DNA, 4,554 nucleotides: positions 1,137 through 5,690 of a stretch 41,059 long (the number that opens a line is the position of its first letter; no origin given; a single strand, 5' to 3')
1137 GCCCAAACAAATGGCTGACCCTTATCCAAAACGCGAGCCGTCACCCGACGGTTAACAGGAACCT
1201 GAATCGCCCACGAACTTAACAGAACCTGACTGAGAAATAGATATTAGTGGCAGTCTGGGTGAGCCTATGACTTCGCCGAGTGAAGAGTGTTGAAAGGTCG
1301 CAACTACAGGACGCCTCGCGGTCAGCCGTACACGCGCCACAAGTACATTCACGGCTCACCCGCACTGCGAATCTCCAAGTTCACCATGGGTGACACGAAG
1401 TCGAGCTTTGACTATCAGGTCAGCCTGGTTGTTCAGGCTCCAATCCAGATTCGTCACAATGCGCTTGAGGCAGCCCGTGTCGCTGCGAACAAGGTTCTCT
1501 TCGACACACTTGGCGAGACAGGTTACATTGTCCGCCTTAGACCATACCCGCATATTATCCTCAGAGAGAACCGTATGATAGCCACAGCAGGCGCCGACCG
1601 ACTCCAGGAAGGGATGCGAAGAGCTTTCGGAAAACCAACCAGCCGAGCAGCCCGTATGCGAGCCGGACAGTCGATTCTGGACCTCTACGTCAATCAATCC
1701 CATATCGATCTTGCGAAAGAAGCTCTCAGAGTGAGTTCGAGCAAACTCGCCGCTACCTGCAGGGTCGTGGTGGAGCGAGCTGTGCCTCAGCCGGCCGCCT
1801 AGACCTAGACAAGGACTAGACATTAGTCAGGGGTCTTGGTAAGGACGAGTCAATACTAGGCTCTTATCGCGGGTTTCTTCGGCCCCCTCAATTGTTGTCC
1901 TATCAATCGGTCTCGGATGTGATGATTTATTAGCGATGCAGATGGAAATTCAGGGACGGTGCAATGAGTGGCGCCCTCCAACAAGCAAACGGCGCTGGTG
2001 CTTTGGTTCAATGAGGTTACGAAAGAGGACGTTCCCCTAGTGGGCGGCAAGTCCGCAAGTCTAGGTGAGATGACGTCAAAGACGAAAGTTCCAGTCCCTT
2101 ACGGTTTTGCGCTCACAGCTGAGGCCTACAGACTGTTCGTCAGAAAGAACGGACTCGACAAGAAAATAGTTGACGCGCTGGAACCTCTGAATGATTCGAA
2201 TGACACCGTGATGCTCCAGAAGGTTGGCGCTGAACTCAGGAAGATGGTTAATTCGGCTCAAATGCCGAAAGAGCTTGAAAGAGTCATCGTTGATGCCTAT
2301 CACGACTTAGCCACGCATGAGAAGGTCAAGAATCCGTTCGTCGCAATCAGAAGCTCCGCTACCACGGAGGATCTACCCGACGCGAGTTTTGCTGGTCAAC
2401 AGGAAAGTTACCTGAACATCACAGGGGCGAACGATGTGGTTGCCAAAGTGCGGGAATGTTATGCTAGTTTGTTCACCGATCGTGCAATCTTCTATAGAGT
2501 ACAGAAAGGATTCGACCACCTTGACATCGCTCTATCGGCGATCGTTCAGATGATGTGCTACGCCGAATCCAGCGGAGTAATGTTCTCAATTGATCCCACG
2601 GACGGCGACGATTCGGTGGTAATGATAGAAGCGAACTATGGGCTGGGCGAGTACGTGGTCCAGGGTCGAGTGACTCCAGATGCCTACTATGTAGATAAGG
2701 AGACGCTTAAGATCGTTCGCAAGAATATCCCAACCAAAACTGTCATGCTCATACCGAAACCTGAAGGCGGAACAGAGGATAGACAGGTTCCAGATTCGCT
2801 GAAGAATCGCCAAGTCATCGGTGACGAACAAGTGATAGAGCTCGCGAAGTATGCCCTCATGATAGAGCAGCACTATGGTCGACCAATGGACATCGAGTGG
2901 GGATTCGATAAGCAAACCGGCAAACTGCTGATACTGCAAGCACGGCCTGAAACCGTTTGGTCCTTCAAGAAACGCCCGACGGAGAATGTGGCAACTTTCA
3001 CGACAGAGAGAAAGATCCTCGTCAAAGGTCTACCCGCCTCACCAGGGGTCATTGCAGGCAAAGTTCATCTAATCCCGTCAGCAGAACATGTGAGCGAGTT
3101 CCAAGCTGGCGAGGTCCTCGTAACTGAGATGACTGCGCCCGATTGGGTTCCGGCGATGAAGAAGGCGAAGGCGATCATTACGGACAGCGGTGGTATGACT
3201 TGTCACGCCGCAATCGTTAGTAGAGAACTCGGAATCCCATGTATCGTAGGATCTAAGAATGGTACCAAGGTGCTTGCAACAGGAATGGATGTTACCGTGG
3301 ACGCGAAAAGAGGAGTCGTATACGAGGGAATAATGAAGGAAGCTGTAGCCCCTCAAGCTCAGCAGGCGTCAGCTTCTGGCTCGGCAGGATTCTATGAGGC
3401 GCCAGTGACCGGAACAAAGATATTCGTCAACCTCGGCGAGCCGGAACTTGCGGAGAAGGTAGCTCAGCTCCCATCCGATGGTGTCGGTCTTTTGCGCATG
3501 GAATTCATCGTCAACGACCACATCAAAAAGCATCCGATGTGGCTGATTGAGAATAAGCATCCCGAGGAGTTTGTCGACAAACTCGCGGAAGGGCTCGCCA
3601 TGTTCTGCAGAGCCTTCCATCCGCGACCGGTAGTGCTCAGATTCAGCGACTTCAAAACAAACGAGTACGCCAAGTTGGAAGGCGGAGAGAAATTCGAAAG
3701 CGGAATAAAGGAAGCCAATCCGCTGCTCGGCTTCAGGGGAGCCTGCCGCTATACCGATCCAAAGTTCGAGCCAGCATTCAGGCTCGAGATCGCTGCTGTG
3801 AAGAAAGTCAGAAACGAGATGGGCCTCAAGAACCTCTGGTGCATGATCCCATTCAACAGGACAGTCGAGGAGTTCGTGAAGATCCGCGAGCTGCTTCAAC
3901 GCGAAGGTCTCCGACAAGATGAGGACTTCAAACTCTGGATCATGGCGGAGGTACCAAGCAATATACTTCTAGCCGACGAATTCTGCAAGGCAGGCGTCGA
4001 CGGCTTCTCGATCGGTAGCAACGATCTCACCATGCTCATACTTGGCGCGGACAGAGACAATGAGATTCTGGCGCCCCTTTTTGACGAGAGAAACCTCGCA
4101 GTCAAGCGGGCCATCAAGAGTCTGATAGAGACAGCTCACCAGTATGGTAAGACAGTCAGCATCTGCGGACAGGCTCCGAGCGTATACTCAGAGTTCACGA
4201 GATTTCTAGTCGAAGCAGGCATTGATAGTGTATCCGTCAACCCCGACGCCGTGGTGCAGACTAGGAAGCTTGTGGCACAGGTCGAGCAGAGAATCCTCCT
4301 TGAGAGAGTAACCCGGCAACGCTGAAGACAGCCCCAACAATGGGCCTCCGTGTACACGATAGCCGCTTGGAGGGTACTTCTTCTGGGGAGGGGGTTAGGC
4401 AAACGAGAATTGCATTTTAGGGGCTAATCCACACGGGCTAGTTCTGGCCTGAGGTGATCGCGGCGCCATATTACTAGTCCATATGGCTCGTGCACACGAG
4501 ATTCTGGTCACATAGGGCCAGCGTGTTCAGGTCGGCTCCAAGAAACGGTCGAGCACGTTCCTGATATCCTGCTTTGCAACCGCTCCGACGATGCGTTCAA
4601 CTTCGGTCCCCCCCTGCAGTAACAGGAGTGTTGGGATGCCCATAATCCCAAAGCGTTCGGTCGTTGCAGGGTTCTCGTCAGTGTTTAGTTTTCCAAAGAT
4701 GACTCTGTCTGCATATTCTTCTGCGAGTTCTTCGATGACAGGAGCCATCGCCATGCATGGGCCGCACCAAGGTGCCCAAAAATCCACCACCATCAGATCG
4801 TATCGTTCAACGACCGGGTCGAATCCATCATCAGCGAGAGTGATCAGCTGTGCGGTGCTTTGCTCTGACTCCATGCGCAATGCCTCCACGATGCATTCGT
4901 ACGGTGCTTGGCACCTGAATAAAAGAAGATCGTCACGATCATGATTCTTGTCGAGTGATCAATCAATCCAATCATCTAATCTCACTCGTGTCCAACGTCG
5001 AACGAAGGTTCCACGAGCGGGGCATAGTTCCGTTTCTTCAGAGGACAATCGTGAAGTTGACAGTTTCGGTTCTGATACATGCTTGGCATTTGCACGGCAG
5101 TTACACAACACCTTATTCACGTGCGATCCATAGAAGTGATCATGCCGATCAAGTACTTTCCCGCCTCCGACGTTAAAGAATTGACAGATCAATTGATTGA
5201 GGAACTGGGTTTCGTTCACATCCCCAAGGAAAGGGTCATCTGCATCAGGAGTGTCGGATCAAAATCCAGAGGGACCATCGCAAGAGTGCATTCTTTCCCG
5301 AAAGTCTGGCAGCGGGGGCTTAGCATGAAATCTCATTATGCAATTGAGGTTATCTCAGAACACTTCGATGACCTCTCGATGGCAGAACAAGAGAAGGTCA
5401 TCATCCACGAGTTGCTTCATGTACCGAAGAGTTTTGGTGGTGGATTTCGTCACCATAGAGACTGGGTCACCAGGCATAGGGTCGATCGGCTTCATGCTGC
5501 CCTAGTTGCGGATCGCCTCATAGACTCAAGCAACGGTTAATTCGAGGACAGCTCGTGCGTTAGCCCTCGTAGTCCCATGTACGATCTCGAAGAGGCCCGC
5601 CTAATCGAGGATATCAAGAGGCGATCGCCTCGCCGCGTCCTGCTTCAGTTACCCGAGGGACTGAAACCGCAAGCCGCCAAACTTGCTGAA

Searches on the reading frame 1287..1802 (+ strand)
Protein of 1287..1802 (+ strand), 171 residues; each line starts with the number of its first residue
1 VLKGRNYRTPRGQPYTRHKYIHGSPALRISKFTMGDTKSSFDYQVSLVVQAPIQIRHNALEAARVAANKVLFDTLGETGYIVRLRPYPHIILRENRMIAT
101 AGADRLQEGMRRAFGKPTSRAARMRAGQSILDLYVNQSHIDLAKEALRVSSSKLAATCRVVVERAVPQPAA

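Call 23: find_related_loci(query=window:1287-1802:+, collection=genome_contigs, flank=3000)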
Query window:1287-1802:+ (171 aa) in genome_contigs; peptide patterns used: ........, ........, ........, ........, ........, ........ (x = any residue, [..] = any of these).
498 stretches matched a pattern; 287 encode a relative of the query (tblastn E <= 1e-3); the best 80 are kept; 80 distinct loci.
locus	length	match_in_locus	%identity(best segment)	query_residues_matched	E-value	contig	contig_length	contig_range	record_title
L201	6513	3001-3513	94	1-171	8e-109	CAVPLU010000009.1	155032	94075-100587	MAG: Candidatus Bathyarchaeota archaeon isolate MFD10007.bin.2.103 genome assembly, contig: contig_25498, whole genome s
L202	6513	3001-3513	87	1-171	3e-102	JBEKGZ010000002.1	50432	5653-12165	MAG: Candidatus Bathyarchaeia archaeon isolate SPRUCE 265 SPRUCE_265_2, whole genome shotgun sequence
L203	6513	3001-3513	85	1-171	5e-101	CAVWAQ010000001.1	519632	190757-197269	MAG: Candidatus Bathyarchaeota archaeon isolate MFD03726.bin.3.157 genome assembly, contig: contig_26998, whole genome s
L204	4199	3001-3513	85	1-171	3e-98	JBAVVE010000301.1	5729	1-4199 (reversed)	MAG: Candidatus Bathyarchaeia archaeon isolate MFD01647_ilm_asm_bin14 k127_268771, whole genome shotgun sequence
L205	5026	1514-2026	84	1-171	2e-96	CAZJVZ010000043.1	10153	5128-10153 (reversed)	MAG TPA_asm: uncultured Candidatus Bathyarchaeia archaeon isolate SRP098346_co1_361 genome assembly, contig: NODE_8533_l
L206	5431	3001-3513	81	1-171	5e-95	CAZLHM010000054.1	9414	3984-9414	MAG TPA_asm: uncultured Candidatus Bathyarchaeia archaeon isolate SRP231805_co2_24 genome assembly, contig: NODE_6436_le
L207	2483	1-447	86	23-171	4e-88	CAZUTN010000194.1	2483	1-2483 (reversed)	MAG TPA_asm: uncultured Candidatus Bathyarchaeia archaeon isolate binchicken_co252_10 genome assembly, contig: NODE_4684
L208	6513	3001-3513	72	2-171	7e-82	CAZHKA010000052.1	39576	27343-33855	MAG TPA_asm: uncultured Candidatus Bathyarchaeia archaeon isolate SRP140028_co1_632 genome assembly, contig: k141_628388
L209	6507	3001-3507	72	2-170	1e-81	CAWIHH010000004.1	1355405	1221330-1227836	MAG: Candidatus Bathyarchaeota archaeon isolate MFD03726.bin.2.69 genome assembly, contig: contig_29676, whole genome sh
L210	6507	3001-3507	67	3-171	2e-81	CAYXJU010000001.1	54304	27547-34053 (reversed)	MAG TPA_asm: uncultured Candidatus Bathyarchaeia archaeon isolate SRP098346_co1_293 genome assembly, contig: NODE_248_le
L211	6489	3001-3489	72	2-164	5e-81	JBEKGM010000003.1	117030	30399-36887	MAG: Candidatus Bathyarchaeia archaeon isolate SPRUCE 253 SPRUCE_253_3, whole genome shotgun sequence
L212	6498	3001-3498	73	2-167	4e-81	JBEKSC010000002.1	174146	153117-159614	MAG: Candidatus Bathyarchaeia archaeon isolate SPRUCE 525 SPRUCE_525_2, whole genome shotgun sequence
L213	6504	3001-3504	71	2-169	2e-81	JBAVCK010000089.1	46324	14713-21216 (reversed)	MAG: Candidatus Bathyarchaeia archaeon isolate MFD04490_ilm_asm_bin17 k127_93239, whole genome shotgun sequence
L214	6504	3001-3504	71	2-169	6e-81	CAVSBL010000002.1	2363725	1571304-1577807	MAG: Candidatus Bathyarchaeota archaeon isolate MFD04408.bin.2.179 genome assembly, contig: contig_12384, whole genome s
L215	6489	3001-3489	72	2-164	2e-80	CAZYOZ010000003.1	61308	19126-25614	MAG TPA_asm: uncultured Candidatus Bathyarchaeia archaeon isolate SRP231805_co2_295 genome assembly, contig: NODE_110_le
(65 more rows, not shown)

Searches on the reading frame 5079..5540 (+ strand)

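Call 66: search_protein_families(library=pfam, proteins=[window:5079-5540:+], max_evalue=0.001)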
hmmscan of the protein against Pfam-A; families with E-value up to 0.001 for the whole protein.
window:5079-5540:+ (153 aa): 1 family
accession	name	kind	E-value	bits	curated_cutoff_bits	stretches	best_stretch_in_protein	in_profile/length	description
PF18894.6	PhageMetallopep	-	3.6e-22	79.3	23.7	1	25-130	2-116/134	Putative phage metallopeptidase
